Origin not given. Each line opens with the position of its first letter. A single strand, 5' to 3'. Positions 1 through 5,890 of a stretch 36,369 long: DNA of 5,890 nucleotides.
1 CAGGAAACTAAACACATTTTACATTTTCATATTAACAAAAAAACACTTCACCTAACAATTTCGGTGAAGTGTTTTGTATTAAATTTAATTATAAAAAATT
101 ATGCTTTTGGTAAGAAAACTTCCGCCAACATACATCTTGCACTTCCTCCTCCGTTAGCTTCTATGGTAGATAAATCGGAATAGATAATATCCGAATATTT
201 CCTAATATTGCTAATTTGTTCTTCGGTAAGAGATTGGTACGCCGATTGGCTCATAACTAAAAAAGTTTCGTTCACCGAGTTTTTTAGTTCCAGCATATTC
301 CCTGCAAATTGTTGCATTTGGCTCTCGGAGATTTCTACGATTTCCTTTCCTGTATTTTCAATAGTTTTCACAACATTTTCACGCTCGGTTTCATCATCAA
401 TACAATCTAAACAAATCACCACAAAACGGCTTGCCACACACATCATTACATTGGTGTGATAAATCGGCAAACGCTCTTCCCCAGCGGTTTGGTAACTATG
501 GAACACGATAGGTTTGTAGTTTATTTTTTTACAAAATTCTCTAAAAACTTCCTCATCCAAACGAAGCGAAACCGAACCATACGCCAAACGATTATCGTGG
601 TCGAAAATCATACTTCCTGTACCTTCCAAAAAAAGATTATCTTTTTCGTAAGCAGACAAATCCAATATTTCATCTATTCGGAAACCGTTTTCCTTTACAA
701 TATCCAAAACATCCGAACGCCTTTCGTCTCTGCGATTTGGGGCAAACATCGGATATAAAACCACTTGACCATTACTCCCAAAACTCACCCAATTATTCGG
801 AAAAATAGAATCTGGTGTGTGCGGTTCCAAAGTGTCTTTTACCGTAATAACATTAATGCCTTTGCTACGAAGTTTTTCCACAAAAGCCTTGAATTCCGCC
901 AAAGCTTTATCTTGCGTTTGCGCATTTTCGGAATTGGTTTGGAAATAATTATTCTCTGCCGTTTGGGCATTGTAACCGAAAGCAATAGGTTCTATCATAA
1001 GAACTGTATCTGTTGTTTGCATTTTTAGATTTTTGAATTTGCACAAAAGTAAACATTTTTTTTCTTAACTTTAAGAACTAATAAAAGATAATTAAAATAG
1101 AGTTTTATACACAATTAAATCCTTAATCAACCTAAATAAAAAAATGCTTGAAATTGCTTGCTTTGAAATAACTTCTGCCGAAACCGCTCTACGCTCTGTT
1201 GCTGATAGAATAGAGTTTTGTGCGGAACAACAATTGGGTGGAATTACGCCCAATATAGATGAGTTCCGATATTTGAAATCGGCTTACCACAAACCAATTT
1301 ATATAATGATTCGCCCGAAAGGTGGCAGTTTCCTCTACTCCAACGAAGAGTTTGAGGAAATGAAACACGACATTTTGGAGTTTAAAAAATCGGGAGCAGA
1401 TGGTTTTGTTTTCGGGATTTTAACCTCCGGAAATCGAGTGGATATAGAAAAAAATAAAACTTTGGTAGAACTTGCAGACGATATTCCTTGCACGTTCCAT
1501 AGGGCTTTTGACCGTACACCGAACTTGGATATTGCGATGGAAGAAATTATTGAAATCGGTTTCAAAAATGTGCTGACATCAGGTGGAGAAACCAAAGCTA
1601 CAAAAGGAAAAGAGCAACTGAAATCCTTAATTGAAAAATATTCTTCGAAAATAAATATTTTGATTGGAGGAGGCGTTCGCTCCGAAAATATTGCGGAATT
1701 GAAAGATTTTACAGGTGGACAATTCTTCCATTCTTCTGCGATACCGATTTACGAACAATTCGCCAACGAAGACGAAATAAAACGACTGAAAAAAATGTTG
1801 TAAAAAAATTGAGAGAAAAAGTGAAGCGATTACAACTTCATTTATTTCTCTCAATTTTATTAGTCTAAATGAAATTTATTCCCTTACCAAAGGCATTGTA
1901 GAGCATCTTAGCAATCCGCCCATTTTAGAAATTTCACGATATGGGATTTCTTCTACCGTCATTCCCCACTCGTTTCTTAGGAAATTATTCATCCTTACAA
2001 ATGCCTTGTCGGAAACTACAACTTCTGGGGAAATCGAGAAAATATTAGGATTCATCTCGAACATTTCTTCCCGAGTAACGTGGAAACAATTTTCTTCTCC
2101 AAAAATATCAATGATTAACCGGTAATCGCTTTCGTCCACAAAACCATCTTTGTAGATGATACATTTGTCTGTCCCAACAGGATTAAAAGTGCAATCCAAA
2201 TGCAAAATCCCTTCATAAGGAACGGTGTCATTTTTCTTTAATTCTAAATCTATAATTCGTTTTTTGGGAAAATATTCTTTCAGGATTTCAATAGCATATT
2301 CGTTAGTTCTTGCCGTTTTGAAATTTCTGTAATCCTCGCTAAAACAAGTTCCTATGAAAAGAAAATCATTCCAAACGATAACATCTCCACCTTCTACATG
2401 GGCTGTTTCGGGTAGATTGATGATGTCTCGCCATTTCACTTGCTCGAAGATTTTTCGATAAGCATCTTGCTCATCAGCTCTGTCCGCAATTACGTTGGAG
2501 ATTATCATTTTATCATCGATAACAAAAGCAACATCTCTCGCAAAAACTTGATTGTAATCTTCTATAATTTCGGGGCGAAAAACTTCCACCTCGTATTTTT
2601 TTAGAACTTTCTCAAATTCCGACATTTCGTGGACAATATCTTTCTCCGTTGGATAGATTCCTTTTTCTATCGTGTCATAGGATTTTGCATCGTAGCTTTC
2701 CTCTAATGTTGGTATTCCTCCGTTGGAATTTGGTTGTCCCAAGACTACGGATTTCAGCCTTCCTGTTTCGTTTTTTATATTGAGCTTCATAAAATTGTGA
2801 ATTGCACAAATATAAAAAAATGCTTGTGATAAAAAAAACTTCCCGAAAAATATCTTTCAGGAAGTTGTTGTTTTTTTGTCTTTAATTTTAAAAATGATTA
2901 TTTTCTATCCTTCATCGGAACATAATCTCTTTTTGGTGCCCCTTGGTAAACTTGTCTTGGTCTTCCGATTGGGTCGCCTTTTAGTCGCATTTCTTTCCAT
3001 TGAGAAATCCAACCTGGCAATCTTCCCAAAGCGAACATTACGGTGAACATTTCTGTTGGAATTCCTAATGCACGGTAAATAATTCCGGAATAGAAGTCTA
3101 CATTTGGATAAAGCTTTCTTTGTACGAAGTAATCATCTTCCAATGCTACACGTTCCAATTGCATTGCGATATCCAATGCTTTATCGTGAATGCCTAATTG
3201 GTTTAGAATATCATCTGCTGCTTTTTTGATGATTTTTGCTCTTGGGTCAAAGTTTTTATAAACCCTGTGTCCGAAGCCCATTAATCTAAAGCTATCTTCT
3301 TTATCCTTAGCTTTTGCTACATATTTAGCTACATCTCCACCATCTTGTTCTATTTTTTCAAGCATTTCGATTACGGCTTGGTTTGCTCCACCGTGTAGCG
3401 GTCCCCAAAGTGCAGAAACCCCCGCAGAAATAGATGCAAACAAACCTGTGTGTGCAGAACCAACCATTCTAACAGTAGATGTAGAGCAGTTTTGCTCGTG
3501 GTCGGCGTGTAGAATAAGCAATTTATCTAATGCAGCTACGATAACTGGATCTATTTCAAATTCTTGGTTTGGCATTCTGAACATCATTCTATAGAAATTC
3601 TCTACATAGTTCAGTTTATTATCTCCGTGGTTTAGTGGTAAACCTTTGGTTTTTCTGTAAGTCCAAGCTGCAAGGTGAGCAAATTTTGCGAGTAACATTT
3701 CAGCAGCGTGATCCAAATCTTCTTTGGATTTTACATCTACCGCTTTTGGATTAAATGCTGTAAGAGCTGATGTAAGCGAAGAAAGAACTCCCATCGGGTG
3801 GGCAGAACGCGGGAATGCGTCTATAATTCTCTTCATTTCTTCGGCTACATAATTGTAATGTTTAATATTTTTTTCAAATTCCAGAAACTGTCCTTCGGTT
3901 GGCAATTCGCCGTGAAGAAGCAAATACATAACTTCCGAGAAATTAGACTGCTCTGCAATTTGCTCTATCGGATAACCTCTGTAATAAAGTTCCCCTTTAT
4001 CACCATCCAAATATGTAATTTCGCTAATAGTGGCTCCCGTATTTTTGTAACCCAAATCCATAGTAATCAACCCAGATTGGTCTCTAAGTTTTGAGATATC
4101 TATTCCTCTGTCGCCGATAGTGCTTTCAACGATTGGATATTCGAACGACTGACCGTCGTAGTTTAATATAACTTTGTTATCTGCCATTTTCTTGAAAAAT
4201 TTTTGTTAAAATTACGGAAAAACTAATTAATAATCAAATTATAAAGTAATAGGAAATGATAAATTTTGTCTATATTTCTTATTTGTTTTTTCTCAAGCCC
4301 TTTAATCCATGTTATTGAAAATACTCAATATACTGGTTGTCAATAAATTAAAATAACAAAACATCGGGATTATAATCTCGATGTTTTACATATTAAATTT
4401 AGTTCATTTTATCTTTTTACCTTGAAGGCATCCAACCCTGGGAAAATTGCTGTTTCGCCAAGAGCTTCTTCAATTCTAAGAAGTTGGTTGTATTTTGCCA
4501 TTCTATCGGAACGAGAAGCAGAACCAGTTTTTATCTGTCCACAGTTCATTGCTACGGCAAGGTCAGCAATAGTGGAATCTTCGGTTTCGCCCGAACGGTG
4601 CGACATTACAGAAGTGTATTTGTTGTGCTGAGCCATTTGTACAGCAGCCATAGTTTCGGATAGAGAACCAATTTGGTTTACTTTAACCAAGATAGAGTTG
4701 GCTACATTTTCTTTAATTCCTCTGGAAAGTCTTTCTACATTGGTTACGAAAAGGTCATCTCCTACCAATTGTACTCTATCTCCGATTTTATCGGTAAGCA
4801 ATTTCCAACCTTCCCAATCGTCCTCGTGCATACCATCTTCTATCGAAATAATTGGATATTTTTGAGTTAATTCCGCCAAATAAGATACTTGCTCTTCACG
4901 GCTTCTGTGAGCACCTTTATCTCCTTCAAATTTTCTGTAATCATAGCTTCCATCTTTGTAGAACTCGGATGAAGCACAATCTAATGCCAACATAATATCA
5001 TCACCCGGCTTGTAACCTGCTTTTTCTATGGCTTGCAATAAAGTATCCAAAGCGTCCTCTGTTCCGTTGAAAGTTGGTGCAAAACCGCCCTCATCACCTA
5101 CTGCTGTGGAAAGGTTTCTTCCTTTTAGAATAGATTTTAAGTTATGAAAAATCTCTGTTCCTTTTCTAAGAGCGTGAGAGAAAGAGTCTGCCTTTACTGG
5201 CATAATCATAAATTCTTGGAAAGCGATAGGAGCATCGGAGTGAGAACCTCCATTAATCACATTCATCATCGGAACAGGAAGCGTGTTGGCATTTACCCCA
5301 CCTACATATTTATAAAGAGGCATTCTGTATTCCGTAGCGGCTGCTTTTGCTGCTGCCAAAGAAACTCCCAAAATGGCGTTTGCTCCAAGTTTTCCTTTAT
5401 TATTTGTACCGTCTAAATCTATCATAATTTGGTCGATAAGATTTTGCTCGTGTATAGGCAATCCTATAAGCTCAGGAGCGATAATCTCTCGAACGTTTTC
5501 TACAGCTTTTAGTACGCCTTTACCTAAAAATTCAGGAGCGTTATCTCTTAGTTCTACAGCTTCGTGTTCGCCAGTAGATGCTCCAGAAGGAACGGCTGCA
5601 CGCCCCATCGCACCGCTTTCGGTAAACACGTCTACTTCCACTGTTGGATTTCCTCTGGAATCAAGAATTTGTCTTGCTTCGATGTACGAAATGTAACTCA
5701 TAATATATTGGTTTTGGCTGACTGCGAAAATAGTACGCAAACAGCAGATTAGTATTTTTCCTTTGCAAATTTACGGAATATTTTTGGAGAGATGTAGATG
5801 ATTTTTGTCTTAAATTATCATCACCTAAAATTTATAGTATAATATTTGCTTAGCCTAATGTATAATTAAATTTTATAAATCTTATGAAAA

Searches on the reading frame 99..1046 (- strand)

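Call 54: search_protein_families(library=pfam, proteins=[window:99-1046:-], max_evalue=0.00001)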
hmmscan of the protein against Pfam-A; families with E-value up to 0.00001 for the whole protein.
window:99-1046:- (315 aa): 1 family
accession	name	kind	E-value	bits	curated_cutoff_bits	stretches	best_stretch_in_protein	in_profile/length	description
PF19420.4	DDAH_eukar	-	1.3e-112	376.2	23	1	23-311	1-291/291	N,N dimethylarginine dimethylhydrolase, eukaryotic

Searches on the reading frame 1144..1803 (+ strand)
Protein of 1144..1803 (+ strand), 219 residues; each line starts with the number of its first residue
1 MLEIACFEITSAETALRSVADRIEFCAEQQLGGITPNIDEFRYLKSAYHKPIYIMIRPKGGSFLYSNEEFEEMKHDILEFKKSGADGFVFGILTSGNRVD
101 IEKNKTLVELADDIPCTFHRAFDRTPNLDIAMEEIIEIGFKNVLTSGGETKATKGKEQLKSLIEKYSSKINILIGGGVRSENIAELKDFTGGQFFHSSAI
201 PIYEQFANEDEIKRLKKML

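Call 54: search_protein_families(library=pfam, proteins=[window:1144-1803:+], max_evalue=0.00001)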
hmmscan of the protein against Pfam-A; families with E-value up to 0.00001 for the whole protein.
window:1144-1803:+ (219 aa): 1 family
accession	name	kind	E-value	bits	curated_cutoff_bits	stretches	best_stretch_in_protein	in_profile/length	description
PF03932.20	CutC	-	8.9e-59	198.8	23.3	1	2-199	3-200/202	CutC family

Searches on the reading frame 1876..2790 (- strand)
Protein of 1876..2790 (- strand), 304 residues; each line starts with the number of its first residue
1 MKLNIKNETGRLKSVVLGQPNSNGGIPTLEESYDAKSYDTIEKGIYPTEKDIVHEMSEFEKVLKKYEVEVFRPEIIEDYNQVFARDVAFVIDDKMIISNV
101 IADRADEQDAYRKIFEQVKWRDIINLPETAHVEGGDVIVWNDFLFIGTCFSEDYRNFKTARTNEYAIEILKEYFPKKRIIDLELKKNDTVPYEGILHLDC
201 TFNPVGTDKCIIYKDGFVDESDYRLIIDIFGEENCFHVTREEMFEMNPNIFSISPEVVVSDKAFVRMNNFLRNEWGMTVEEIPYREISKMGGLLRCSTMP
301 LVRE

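Call 54: search_protein_families(library=pfam, proteins=[window:1876-2790:-], max_evalue=0.00001)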
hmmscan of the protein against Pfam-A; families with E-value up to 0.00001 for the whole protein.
window:1876-2790:- (304 aa): 1 family
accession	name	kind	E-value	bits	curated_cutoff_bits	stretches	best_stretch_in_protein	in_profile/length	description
PF02274.22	ADI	-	2.6e-14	53.5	22.8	1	218-303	297-377/377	Arginine deiminase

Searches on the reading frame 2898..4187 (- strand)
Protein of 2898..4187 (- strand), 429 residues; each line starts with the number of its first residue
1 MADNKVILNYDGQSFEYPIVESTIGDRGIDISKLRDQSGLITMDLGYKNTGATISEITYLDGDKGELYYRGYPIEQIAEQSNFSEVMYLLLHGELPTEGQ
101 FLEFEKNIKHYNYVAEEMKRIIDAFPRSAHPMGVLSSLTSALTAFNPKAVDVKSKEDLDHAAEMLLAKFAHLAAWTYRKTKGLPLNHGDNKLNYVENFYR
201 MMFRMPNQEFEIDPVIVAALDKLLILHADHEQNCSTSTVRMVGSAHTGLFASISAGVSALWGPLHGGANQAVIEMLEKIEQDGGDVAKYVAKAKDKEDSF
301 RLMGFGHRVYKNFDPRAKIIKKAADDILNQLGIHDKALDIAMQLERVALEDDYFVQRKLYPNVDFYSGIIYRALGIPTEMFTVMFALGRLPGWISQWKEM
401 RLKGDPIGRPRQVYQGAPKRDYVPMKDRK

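Call 54: search_protein_families(library=pfam, proteins=[window:2898-4187:-], max_evalue=0.00001)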
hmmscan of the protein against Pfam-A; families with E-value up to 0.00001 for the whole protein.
window:2898-4187:- (429 aa): 1 family
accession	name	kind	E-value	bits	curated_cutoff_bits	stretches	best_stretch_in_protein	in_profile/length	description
PF00285.26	Citrate_synt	-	9.3e-134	446.4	27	1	46-411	1-357/357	Citrate synthase, C-terminal domain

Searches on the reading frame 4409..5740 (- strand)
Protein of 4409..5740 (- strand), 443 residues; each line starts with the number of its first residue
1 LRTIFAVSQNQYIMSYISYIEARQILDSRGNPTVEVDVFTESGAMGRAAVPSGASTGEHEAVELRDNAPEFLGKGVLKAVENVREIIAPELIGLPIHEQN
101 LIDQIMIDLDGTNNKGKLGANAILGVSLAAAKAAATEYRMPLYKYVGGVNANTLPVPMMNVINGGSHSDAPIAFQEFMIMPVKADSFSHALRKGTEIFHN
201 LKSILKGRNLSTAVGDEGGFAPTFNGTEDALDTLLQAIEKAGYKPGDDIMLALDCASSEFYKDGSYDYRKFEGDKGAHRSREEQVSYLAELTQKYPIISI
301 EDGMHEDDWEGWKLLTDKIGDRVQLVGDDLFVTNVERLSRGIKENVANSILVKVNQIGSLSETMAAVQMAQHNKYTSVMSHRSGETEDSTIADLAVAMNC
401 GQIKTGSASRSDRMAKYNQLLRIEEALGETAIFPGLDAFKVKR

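Call 54: search_protein_families(library=pfam, proteins=[window:4409-5740:-], max_evalue=0.00001)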
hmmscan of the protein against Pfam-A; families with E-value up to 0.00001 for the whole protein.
window:4409-5740:- (443 aa): 3 families
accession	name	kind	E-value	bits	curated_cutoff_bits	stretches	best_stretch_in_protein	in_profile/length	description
PF00113.28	Enolase_C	-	2e-128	428.2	21.5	1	153-440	3-294/296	Enolase, C-terminal TIM barrel domain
PF03952.21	Enolase_N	-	9.7e-59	197.7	35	1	17-146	1-131/131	Enolase, N-terminal domain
PF13378.12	MR_MLE_C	-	7.7e-06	26.2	29.4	0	280-410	56-181/219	Enolase C-terminal domain-like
